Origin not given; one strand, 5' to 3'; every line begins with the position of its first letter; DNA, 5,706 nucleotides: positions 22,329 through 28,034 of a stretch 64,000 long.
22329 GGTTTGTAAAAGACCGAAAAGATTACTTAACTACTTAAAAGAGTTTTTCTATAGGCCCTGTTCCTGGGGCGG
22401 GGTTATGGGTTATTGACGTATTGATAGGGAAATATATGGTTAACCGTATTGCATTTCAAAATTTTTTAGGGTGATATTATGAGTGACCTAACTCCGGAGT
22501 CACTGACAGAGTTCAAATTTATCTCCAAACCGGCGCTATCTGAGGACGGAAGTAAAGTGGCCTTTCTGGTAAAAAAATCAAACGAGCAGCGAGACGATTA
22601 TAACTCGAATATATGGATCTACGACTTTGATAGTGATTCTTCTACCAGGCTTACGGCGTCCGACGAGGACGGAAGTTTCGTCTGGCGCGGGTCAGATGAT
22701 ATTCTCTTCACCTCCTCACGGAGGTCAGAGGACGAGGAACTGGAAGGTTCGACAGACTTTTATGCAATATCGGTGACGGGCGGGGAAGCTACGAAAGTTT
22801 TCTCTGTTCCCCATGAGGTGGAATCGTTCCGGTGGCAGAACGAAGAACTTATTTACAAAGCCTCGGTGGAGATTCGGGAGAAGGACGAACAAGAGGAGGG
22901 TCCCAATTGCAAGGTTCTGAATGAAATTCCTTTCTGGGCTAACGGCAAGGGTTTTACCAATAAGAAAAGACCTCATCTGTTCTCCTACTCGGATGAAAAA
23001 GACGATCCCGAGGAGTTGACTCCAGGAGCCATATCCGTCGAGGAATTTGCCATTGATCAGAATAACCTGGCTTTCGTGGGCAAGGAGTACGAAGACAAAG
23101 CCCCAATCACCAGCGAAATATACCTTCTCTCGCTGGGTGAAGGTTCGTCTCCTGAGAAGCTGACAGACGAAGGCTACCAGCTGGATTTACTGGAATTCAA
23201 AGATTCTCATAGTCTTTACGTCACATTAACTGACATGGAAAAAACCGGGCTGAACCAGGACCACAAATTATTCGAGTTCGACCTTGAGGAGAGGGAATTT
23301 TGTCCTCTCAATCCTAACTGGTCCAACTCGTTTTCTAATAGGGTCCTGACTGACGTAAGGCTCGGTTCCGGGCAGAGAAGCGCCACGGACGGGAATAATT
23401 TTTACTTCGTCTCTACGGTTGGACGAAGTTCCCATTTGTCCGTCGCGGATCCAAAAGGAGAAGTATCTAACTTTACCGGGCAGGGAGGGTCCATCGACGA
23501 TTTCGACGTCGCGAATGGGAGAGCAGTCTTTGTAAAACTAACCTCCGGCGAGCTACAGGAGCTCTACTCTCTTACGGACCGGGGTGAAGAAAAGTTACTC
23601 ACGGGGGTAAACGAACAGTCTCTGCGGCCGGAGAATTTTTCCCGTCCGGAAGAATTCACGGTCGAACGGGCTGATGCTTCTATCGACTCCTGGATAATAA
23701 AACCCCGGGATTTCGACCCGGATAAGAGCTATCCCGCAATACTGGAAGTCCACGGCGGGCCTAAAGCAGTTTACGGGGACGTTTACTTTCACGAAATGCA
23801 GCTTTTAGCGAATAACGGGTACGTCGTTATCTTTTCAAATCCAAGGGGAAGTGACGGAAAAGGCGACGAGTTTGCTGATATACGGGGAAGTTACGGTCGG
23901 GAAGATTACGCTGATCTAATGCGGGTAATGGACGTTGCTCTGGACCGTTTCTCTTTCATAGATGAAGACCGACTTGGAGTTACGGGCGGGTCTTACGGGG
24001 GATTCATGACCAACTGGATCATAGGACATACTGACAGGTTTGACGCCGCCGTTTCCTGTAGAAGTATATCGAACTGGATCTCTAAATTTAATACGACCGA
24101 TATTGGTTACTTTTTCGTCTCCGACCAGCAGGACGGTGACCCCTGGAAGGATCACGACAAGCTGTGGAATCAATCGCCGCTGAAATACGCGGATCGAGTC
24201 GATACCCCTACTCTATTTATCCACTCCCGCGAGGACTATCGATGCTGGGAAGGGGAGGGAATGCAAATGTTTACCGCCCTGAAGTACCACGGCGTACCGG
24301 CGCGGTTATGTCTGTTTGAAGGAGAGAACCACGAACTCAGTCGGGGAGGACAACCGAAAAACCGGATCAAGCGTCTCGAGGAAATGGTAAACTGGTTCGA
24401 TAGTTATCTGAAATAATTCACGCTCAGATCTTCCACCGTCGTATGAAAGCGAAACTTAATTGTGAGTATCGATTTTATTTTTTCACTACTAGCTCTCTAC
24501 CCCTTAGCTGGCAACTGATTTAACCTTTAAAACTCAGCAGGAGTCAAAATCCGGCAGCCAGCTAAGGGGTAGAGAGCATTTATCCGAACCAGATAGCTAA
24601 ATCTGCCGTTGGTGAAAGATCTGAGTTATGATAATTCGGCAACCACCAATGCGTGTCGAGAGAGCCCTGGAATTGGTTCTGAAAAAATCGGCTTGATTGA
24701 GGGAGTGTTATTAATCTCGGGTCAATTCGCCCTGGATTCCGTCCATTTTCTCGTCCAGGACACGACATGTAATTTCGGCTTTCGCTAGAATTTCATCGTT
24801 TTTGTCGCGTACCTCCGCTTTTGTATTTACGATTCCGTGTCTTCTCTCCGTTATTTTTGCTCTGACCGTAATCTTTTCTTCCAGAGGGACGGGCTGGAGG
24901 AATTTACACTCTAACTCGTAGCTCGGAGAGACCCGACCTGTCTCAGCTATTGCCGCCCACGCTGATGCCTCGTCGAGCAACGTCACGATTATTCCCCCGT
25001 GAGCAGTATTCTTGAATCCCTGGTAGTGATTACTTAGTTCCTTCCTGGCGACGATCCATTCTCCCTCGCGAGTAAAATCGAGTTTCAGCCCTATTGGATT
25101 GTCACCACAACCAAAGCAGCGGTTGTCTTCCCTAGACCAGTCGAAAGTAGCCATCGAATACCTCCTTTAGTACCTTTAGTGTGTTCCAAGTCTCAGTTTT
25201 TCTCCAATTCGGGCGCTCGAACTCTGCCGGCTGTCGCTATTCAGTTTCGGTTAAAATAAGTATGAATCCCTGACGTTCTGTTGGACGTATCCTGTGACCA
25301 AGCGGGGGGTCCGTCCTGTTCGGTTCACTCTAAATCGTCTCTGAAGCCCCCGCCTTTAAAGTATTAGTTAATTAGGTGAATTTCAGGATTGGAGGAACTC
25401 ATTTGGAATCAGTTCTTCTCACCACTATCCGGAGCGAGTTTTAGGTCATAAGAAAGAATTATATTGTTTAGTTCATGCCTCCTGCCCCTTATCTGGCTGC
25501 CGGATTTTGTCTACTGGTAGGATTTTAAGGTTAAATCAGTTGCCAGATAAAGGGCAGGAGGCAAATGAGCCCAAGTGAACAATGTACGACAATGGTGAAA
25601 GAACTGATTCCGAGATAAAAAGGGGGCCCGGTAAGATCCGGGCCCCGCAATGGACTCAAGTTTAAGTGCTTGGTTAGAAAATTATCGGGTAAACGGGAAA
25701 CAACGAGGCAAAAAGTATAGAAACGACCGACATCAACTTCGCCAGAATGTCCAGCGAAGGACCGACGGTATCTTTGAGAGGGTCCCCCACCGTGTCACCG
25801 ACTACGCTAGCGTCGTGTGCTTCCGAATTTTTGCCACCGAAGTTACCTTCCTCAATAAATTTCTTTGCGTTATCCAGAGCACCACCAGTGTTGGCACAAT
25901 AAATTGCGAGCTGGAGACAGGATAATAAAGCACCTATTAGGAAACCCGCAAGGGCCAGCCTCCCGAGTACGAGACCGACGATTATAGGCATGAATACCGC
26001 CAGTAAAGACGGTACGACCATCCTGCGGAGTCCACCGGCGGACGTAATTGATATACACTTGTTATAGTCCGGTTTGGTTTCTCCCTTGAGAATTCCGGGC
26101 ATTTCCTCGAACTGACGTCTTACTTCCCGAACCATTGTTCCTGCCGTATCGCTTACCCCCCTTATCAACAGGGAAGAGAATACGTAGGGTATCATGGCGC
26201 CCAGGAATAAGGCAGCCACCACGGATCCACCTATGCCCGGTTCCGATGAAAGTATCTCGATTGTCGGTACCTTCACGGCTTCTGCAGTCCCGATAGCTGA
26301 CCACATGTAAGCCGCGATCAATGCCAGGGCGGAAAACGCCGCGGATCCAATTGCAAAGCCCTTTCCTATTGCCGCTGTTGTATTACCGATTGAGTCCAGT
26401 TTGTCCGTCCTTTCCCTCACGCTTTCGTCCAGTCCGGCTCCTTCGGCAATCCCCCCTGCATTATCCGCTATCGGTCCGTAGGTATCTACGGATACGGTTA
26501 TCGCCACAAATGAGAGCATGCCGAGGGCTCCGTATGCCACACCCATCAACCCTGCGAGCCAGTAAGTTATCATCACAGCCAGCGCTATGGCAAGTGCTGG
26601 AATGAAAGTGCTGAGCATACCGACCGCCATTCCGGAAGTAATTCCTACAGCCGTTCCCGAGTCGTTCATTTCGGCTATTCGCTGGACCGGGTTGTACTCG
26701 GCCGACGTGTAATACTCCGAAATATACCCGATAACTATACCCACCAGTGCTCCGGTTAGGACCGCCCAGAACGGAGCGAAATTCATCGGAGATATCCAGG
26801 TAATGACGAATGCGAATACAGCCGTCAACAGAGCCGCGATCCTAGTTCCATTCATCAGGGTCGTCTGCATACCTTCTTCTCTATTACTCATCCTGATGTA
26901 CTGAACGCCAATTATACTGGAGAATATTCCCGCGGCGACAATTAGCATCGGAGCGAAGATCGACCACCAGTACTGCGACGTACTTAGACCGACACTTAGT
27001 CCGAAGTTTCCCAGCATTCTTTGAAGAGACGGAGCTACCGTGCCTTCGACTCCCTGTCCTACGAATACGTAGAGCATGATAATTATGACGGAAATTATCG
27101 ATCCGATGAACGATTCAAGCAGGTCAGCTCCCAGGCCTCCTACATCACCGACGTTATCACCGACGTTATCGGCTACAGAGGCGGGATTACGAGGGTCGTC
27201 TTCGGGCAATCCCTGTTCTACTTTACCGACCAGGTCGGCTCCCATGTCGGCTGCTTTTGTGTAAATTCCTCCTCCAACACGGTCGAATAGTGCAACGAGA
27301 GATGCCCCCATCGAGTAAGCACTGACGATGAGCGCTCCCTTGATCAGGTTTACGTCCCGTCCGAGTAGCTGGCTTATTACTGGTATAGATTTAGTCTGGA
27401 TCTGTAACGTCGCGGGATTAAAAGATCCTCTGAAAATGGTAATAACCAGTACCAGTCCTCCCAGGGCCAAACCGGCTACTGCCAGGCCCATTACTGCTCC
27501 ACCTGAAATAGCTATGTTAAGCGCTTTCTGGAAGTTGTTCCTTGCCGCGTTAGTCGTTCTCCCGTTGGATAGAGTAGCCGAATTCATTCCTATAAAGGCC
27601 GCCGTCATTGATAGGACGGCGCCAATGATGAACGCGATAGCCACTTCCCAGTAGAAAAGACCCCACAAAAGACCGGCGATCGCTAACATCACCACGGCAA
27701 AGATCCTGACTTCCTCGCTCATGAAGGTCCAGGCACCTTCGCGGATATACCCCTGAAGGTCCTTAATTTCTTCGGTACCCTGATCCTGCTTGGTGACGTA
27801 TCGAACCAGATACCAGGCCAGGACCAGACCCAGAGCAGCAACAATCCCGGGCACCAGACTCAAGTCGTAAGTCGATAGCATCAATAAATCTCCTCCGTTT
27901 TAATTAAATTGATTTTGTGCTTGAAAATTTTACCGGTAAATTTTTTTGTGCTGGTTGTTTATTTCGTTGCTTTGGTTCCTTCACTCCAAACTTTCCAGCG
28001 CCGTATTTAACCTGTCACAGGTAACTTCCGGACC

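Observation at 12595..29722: Outer stem of the core hairpin co-varies between copies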

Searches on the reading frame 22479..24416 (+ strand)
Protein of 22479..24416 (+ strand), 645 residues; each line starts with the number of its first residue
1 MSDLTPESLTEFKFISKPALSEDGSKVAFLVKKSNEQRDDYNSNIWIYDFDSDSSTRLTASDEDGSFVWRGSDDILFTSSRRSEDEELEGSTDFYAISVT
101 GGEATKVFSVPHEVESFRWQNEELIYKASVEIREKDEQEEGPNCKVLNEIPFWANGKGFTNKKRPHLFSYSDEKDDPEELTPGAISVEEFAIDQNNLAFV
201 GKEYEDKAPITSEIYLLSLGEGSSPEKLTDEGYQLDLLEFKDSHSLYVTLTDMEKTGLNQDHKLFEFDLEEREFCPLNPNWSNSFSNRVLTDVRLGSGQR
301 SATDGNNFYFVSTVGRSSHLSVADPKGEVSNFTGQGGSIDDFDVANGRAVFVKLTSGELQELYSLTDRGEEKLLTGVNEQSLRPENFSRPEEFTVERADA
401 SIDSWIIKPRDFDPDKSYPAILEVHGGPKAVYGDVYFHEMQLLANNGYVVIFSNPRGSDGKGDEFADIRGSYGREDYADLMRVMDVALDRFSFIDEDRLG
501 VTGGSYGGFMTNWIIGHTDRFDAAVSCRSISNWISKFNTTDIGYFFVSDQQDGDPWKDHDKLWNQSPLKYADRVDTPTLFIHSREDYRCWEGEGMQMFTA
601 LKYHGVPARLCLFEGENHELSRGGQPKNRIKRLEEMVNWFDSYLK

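Call 22: search_protein_families(library=pfam, proteins=[window:22479-24416:+])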
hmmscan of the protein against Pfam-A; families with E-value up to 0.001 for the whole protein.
window:22479-24416:+ (645 aa): 6 families
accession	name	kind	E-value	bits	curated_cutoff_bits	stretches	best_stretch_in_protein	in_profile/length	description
PF00326.27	Peptidase_S9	-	3.8e-54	183.8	22.6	1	437-645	4-211/213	Prolyl oligopeptidase family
PF02129.25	Peptidase_S15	-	1.8e-07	31.5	23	1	417-541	18-139/262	X-Pro dipeptidyl-peptidase (S15 family)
PF00930.27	DPPIV_N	-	2.4e-06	27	22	0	165-235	260-330/354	Dipeptidyl peptidase IV (DPP IV) N-terminal region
PF05448.18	AXE1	-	2e-05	23.9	21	1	399-513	66-192/321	Acetyl xylan esterase (AXE1)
PF01738.24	DLH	-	0.00016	21.8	21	1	441-643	35-216/217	Dienelactone hydrolase family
PF00561.26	Abhydrolase_1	-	0.00023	21.3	25.8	1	419-554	1-115/245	alpha/beta hydrolase fold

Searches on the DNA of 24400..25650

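Call 68: search_rna_families(source=window, start=24400, end=25650, threshold=evalue, max_evalue=5)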
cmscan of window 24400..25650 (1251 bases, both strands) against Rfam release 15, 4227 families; matches with E-value up to 5: 18.
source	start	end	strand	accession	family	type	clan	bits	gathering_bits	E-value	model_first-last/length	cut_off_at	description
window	25472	25566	-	RF04067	mir-4520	Gene; miRNA;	-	37.1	90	1.9e-06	1-70/70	no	mir-4520 microRNA precursor family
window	25471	25570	+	RF04112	MIR5512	Gene; miRNA;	-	32.3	139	0.0007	1-132/132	no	MIR5512 microRNA precursor family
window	24495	24574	-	RF03658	mir-2300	Gene; miRNA;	-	31.1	90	0.00032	1-74/74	no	mir-2300 microRNA precursor family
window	24495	24574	+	RF03658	mir-2300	Gene; miRNA;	-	30.4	90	0.0005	1-74/74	no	mir-2300 microRNA precursor family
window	25473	25567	+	RF04067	mir-4520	Gene; miRNA;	-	30.2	90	0.00019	1-70/70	no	mir-4520 microRNA precursor family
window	25462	25576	-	RF04112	MIR5512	Gene; miRNA;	-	26.4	139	0.023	1-132/132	no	MIR5512 microRNA precursor family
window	24492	24577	+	RF04125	MIR9408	Gene; miRNA;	-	23.3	90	0.086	1-117/117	no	MIR9408 microRNA precursor family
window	25476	25563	-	RF04132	mir-4436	Gene; miRNA;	-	23.1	74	0.05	1-85/85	no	mir-4436 microRNA precursor family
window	25476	25563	+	RF04240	mir-4716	Gene; miRNA;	-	23.1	76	0.056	1-84/84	no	mir-4716 microRNA precursor family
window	25472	25569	+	RF04133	MIR2646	Gene; miRNA;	-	23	245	0.017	1-256/256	no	MIR2646 microRNA precursor family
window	25608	25650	-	RF00519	suhB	Gene; sRNA;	CL00108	22.7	41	0.049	36-77/77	5'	Makes More Granules Regulator RNA (mmgR)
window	25476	25563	+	RF04132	mir-4436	Gene; miRNA;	-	22.7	74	0.062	1-85/85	no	mir-4436 microRNA precursor family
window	24522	24544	-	RF01113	BMV3_UPD-PK3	Cis-reg;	-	20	36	4.7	1-23/23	no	Pseudoknot of upstream pseudoknot domain (UPD) of the 3'UTR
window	24498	24569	-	RF03602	mir-8250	Gene; miRNA;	-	18.4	80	2.3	1-60/60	no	mir-8250 microRNA precursor family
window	25475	25564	+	RF03256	mir-1286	Gene; miRNA;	-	18.3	70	1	1-76/76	no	mir-1286 microRNA precursor family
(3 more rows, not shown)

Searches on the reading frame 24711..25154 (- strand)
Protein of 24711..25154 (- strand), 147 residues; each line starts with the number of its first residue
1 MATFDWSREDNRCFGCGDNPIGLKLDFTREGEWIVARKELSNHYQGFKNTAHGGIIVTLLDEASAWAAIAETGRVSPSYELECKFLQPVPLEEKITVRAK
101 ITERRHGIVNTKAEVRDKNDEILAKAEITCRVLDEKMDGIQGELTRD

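Call 22: search_protein_families(library=pfam, proteins=[window:24711-25154:-])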
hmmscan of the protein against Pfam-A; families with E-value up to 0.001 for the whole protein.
window:24711-25154:- (147 aa): 1 family
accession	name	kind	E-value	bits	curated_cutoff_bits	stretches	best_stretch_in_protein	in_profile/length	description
PF03061.28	4HBT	-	1.1e-11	45.3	20.6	1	49-122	2-77/79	Thioesterase superfamily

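Call 40: find_encoding_contigs(protein=window:24711-25154:-, flank=3000, max_places=10)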
Protein window:24711-25154:- (147 aa): 3 contigs read that carry it; 2 places shown.
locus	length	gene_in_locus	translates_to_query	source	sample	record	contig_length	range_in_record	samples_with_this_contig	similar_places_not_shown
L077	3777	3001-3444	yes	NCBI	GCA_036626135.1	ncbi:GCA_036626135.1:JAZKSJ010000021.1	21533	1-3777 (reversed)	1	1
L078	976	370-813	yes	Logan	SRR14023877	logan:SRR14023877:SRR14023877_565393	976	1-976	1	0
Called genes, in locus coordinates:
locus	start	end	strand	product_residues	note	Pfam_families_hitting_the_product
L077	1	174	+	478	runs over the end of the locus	PF00749:tRNA-synt_1c, PF19269:Anticodon_2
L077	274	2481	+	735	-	PF03030:H_PPase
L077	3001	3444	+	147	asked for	PF03061:4HBT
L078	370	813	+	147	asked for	PF03061:4HBT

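Call 42: find_homologous_proteins(query=window:24711-25154:-, max_evalue=1e-20)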
Query window:24711-25154:- (147 aa): 31 proteins with E <= 1e-20 among 52 candidates.
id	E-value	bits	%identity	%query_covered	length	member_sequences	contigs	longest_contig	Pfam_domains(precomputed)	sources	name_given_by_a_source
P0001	7.3e-85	300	88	100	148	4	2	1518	PF03061.29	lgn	-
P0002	5.4e-77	275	82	99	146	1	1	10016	PF03061.29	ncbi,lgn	-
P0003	8.6e-71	255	75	99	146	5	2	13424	PF03061.29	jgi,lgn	jgi:acyl-coenzyme A thioesterase PaaI-like protein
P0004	1.0e-70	254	76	98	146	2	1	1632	PF03061.29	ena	-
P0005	3.8e-70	253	78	98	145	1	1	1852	PF03061.29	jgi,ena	-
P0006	5.1e-65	236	72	95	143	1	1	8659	PF03061.29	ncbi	ncbi:MAG: PaaI family thioesterase [Candidatus Bipolaricaulia bacterium]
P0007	1.2e-64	235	70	98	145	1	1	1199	PF03061.29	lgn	-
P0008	2.2e-64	234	70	98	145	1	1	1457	PF13622.13,PF03061.29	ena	-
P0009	2.7e-64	234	72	98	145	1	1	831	PF03061.29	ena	-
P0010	8.0e-64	232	71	98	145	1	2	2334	PF03061.29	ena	-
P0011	7.0e-61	223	68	98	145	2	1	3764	PF03061.29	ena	-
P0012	1.7e-59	218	65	98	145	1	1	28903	PF03061.29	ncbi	-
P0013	7.3e-58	213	63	98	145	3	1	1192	PF03061.29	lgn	-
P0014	2.1e-57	211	60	98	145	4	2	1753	PF03061.29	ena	-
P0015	2.3e-54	201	59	98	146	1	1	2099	PF03061.29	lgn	-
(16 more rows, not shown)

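Call 43: find_encoding_contigs(protein=P0002, flank=3000, max_places=4)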
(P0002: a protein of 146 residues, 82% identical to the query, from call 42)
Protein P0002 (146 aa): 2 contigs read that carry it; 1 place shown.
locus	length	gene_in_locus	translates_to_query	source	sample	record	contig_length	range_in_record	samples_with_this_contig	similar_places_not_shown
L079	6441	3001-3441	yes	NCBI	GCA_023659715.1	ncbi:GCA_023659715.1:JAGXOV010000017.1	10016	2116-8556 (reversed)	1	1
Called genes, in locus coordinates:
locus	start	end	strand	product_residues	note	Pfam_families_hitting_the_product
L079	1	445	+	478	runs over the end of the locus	PF00749:tRNA-synt_1c, PF19269:Anticodon_2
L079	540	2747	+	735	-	PF03030:H_PPase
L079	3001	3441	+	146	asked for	PF03061:4HBT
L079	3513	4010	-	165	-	PF00326:Peptidase_S9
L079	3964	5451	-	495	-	PF26549:Tricorn_N (faint), PF00326:Peptidase_S9 (weak)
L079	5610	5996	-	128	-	-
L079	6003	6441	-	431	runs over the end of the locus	PF01336:tRNA_anti-codon, PF00152:tRNA-synt_2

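Call 44: find_encoding_contigs(protein=P0003, flank=3000, max_places=4)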
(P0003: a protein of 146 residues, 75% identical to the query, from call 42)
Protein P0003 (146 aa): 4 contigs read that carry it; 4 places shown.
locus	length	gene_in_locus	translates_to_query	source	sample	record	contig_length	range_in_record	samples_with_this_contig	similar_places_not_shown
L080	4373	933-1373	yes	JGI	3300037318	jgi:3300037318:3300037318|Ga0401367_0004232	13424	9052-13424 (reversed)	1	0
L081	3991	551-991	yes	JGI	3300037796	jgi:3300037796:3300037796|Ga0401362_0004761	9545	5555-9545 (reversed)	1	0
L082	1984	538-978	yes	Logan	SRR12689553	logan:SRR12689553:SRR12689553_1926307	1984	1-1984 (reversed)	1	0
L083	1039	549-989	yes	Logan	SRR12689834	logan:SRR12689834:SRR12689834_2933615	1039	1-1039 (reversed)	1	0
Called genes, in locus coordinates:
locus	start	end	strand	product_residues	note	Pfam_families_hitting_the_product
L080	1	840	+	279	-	?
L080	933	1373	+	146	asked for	PF03061:4HBT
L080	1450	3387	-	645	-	PF00930:DPPIV_N (faint), PF26549:Tricorn_N (weak), PF02129:Peptidase_S15 (weak), PF00326:Peptidase_S9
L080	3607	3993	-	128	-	-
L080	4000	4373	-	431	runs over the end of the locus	PF01336:tRNA_anti-codon, PF00152:tRNA-synt_2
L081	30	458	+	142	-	PF03030:H_PPase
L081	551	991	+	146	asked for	PF03061:4HBT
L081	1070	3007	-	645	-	PF00930:DPPIV_N (faint), PF26549:Tricorn_N (weak), PF02129:Peptidase_S15 (weak), PF00326:Peptidase_S9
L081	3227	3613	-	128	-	-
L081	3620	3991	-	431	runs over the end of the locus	PF01336:tRNA_anti-codon, PF00152:tRNA-synt_2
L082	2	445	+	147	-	?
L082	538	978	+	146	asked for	PF03061:4HBT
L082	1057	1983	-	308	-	?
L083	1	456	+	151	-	?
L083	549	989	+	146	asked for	PF03061:4HBT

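Call 45: find_encoding_contigs(protein=P0001, flank=3000, max_places=4)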
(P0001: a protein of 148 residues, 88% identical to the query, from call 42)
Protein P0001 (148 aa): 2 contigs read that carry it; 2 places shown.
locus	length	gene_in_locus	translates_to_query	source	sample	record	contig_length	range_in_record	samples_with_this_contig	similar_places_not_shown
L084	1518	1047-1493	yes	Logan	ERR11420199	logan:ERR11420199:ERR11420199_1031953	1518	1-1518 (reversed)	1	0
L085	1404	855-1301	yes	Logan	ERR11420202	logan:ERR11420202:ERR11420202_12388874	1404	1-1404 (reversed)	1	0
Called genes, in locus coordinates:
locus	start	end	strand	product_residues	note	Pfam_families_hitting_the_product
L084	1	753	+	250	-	?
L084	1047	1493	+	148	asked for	PF03061:4HBT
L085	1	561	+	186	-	?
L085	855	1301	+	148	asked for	PF03061:4HBT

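Call 49: find_related_loci(query=A4, collection=metagenome_contigs, flank=7500)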
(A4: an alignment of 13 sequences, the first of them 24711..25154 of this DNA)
Query A4 (147 aa) in metagenome_contigs; peptide patterns used: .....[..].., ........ (x = any residue, [..] = any of these).
274 stretches matched a pattern; 85 encode a relative of the query (tblastn E <= 1e-3); the best 80 are kept; 80 distinct loci.
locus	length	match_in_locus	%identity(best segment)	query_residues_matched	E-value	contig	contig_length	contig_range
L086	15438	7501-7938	77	1-146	5e-78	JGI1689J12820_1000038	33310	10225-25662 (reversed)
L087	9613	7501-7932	63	1-144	1e-65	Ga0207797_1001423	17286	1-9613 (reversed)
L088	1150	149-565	57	1-139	3e-62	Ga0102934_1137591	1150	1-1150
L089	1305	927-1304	60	1-126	7e-58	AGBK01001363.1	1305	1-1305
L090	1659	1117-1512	51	3-134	4e-50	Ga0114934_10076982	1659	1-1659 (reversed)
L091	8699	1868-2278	47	1-137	2e-47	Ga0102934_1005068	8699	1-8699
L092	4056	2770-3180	47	1-137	2e-47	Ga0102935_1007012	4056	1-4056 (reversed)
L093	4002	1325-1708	48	3-130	8e-42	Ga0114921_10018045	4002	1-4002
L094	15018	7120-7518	47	1-133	4e-40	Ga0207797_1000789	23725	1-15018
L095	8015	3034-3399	41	13-133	8e-25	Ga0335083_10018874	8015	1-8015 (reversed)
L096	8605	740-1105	41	13-133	9e-25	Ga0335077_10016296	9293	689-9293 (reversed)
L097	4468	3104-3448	41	13-126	2e-23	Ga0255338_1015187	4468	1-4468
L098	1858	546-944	35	11-142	8e-20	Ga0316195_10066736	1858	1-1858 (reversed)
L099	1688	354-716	37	9-129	3e-17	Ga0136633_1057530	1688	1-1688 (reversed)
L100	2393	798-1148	34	11-126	1e-16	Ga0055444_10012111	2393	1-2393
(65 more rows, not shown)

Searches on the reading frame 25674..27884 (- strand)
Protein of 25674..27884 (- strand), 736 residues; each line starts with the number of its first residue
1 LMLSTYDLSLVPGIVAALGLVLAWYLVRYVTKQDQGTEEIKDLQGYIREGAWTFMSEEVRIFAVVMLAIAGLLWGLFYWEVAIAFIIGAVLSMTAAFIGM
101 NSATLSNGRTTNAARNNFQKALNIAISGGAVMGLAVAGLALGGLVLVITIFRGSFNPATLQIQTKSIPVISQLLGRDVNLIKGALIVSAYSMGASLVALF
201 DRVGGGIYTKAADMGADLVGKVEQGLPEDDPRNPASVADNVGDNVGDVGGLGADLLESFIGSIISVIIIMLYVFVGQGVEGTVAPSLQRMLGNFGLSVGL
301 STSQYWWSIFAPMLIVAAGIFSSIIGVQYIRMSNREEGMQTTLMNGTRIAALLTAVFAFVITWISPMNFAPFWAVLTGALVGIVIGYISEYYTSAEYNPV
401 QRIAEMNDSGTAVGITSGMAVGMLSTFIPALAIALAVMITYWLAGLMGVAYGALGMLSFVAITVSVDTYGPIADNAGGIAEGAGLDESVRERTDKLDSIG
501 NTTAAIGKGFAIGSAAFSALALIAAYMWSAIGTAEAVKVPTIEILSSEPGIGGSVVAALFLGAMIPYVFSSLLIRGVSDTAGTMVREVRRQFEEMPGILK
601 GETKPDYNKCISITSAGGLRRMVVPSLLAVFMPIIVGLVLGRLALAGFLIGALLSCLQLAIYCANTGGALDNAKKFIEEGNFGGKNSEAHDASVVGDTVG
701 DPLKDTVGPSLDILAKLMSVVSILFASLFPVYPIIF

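Call 22: search_protein_families(library=pfam, proteins=[window:25674-27884:-])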
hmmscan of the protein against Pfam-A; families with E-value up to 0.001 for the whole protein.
window:25674-27884:- (736 aa): 1 family
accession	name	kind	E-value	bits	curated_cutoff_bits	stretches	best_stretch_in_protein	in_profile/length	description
PF03030.21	H_PPase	-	1.1e-230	768.1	29.7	1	18-725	2-645/645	Inorganic H+ pyrophosphatase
